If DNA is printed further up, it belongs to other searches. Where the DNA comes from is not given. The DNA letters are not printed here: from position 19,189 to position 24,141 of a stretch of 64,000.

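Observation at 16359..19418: Single-polypeptide fusion of GH77 amylomaltase (MalQ) and GT35 maltodextrin phosphorylase (MalP)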

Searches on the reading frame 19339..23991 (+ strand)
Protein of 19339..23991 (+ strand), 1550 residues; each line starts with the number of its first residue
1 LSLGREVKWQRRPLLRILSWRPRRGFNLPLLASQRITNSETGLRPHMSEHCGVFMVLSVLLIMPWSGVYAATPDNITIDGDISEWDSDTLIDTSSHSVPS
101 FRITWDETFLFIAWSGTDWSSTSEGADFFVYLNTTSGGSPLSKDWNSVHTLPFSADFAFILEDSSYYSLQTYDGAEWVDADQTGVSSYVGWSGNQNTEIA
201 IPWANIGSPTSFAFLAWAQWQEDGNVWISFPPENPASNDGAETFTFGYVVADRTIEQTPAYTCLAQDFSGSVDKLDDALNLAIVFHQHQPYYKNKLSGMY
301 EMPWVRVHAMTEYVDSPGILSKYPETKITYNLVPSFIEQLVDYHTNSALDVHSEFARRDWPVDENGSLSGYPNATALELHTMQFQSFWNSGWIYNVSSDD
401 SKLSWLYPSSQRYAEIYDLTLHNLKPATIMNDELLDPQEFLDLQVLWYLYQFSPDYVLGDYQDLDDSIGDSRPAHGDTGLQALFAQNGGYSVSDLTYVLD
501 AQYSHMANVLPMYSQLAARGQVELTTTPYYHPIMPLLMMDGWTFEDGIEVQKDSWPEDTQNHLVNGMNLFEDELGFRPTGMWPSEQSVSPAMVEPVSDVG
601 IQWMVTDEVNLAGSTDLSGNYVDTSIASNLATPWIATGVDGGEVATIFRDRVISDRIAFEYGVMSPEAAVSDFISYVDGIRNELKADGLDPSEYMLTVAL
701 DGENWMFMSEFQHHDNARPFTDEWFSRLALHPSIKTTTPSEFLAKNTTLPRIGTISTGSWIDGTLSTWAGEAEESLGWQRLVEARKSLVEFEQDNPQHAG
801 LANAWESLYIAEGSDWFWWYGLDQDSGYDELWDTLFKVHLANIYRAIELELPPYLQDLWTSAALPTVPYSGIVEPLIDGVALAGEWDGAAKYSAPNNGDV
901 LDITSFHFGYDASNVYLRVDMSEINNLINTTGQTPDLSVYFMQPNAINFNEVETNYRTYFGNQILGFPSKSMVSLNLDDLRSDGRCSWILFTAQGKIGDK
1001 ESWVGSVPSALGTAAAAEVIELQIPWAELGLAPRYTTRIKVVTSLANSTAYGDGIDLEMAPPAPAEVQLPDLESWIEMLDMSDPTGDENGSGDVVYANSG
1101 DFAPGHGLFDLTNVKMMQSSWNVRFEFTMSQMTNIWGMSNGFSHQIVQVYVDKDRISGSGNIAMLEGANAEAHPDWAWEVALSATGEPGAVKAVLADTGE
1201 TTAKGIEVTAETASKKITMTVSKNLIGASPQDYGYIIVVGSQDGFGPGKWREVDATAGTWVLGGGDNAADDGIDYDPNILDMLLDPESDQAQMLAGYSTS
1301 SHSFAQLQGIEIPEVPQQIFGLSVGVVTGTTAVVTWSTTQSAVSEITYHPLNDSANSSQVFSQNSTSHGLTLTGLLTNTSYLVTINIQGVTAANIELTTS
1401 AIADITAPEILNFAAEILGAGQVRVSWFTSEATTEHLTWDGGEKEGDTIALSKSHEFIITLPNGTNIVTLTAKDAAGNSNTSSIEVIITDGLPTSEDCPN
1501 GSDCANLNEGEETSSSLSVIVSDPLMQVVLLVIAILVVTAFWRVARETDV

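Call 8: search_protein_families(library=pfam, proteins=[window:19339-23991:+], max_evalue=0.001)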
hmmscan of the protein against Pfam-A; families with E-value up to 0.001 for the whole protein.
window:19339-23991:+ (1550 aa): 3 families
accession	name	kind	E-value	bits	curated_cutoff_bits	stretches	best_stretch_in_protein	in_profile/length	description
PF09985.14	Glucodextran_C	-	6.8e-57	193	22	1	1079-1307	2-226/228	C-terminal binding-module, SLH-like, of glucodextranase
PF03065.20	Glyco_hydro_57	-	3.5e-49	168.1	21.2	1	282-746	1-282/291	Glycosyl hydrolase family 57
PF00041.27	fn3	-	8.3e-05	23.2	25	1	1321-1393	5-72/84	Fibronectin type III domain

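Call 48: search_protein_families(library=ncbifam, proteins=[window:19477-23991:+], max_evalue=0.00001)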
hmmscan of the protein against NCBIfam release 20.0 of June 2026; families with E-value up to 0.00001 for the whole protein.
window:19477-23991:+ (1504 aa): 0 families
